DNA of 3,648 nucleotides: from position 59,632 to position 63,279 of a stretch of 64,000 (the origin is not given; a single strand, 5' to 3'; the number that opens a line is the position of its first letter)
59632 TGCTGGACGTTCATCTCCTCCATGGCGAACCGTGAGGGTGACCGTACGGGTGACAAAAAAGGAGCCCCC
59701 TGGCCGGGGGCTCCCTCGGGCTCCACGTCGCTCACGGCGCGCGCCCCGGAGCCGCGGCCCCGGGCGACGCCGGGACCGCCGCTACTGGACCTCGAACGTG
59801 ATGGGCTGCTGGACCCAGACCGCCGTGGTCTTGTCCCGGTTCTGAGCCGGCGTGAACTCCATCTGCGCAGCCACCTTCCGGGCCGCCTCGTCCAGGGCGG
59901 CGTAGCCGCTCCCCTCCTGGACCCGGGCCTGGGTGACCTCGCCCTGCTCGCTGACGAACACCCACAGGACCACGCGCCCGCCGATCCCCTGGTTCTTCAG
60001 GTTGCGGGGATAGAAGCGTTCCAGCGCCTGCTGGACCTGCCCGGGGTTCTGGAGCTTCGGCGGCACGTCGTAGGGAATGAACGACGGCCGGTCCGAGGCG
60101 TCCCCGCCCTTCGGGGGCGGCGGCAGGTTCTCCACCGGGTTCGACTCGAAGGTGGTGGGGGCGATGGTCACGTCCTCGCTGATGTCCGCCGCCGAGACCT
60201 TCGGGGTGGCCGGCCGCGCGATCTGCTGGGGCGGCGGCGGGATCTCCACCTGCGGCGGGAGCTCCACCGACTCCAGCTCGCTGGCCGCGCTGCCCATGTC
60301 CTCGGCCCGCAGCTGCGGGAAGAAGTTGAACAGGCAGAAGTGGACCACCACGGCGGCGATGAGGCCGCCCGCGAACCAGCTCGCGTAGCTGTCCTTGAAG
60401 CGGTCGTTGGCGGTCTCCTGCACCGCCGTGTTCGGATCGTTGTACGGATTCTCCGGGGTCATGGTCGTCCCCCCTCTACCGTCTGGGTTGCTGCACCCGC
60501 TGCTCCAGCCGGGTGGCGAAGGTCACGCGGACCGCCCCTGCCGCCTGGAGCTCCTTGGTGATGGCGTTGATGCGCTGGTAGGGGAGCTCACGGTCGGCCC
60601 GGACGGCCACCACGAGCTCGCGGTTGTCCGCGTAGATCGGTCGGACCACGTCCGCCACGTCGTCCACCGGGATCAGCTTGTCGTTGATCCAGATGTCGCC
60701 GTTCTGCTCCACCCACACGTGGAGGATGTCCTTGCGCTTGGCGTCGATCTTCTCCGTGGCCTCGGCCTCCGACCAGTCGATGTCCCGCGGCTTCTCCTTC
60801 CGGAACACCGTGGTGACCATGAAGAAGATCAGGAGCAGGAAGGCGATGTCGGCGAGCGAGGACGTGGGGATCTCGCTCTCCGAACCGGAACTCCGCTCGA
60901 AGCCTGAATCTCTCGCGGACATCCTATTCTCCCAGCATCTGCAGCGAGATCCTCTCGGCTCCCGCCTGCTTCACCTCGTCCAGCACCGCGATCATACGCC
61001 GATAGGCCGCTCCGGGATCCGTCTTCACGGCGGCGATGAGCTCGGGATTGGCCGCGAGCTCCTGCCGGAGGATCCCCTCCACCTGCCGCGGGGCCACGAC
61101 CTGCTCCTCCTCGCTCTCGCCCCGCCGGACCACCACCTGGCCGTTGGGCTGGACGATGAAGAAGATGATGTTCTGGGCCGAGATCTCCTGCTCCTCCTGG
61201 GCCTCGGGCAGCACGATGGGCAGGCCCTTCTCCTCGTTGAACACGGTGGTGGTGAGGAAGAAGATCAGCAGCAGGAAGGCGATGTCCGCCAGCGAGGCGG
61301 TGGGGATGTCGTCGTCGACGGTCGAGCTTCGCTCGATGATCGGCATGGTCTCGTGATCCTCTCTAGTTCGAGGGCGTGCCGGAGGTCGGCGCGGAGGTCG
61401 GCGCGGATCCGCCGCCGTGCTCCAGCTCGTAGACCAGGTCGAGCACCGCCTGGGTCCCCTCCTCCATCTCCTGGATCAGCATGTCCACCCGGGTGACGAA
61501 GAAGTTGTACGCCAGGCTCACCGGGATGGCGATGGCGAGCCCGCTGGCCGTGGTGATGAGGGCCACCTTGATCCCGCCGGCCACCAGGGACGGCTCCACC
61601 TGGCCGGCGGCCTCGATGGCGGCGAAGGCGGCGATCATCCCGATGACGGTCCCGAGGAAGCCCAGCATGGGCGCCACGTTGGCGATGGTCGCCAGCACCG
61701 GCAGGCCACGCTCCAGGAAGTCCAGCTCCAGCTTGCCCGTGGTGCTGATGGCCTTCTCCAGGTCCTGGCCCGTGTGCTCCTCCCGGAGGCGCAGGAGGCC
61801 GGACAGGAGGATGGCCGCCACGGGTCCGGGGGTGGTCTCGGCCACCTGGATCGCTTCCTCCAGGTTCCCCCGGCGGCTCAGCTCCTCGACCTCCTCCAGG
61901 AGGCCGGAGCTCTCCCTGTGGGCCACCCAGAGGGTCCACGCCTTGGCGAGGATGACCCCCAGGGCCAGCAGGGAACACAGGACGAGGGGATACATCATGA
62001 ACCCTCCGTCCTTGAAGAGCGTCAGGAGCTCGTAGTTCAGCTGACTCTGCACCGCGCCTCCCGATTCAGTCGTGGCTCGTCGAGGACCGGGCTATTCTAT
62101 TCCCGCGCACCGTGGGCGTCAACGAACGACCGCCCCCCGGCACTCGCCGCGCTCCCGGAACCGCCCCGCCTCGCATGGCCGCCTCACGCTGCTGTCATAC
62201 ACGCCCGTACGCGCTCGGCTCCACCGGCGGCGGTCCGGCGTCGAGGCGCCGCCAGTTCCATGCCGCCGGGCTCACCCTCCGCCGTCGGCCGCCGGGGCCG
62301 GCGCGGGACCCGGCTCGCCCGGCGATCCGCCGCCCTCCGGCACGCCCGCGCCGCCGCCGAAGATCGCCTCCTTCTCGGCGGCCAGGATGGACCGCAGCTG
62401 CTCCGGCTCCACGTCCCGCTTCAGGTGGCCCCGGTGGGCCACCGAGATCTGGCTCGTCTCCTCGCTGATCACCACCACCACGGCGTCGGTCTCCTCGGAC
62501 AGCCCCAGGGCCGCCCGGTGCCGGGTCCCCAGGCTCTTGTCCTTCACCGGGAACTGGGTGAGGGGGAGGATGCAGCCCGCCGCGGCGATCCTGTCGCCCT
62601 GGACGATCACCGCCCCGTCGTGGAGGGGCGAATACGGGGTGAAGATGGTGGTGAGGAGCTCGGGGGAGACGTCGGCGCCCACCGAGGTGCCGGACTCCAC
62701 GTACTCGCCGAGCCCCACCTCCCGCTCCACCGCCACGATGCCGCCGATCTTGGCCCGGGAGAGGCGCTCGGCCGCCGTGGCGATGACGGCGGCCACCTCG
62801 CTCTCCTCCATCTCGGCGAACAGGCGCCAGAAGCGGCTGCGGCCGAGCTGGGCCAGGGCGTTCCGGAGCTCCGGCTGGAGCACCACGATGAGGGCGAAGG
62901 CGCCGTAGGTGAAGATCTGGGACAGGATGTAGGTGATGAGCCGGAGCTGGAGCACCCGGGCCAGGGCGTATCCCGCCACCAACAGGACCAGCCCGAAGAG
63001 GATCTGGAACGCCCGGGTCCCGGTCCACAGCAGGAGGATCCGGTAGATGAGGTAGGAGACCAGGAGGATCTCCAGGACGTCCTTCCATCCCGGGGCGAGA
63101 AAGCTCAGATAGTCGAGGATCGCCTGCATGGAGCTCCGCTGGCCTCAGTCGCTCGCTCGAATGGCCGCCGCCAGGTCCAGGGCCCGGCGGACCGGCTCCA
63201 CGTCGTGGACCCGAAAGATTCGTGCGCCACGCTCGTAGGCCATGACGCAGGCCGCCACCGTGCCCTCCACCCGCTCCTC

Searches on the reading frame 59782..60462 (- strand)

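Call 111: search_protein_families(library=pfam, proteins=[window:59782-60462:-], max_evalue=0.00001)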
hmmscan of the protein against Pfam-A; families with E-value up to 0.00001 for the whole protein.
window:59782-60462:- (226 aa): 1 family
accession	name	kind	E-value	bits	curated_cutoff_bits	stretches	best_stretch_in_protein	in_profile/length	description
PF03544.19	TonB_C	-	4.6e-17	62.7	24.6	1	150-224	4-78/79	Gram-negative bacterial TonB protein C-terminal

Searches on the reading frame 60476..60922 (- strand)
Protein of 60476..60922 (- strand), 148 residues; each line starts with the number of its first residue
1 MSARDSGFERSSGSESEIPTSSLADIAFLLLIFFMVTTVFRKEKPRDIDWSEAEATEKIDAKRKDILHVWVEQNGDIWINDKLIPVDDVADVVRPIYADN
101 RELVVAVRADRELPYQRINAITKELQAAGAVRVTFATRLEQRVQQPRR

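Call 111: search_protein_families(library=pfam, proteins=[window:60476-60922:-], max_evalue=0.00001)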
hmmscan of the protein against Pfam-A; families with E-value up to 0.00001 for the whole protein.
window:60476-60922:- (148 aa): 1 family
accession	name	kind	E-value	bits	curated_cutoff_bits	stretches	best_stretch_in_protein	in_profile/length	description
PF02472.21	ExbD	-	1.3e-22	80.7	25.4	1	15-138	5-126/128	Biopolymer transport protein ExbD/TolR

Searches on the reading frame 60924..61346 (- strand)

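Call 111: search_protein_families(library=pfam, proteins=[window:60924-61346:-], max_evalue=0.00001)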
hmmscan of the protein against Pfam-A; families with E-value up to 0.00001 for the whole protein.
window:60924-61346:- (140 aa): 1 family
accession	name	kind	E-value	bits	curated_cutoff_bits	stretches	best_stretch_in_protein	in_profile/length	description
PF02472.21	ExbD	-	1.6e-21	77.1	25.4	1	13-137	7-125/128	Biopolymer transport protein ExbD/TolR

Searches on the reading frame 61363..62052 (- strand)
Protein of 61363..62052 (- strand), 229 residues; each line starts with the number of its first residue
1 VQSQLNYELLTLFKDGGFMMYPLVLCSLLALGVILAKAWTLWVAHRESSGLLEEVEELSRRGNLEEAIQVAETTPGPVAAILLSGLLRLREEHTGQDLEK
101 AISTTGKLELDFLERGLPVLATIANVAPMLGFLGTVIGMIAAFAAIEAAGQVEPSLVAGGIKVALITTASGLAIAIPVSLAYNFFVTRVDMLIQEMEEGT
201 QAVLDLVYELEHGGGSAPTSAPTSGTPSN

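Call 111: search_protein_families(library=pfam, proteins=[window:61363-62052:-], max_evalue=0.00001)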
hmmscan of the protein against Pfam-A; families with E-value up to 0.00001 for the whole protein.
window:61363-62052:- (229 aa): 1 family
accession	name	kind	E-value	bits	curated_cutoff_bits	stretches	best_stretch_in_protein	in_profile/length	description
PF01618.21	MotA_ExbB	-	2.4e-33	115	22.9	1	77-198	5-127/127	MotA/TolQ/ExbB proton channel family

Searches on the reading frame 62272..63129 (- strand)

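Call 111: search_protein_families(library=pfam, proteins=[window:62272-63129:-], max_evalue=0.00001)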
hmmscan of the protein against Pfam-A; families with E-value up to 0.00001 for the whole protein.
window:62272-63129:- (285 aa): 2 families
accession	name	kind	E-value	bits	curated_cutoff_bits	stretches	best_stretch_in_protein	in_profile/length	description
PF02457.21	DAC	-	1.5e-40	137.9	27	1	118-235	2-118/119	DisA bacterial checkpoint controller nucleotide-binding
PF19293.4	CdaA_N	-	3.9e-10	40.2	23.8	1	14-87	6-80/81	CdaA N-terminal transmembrane domain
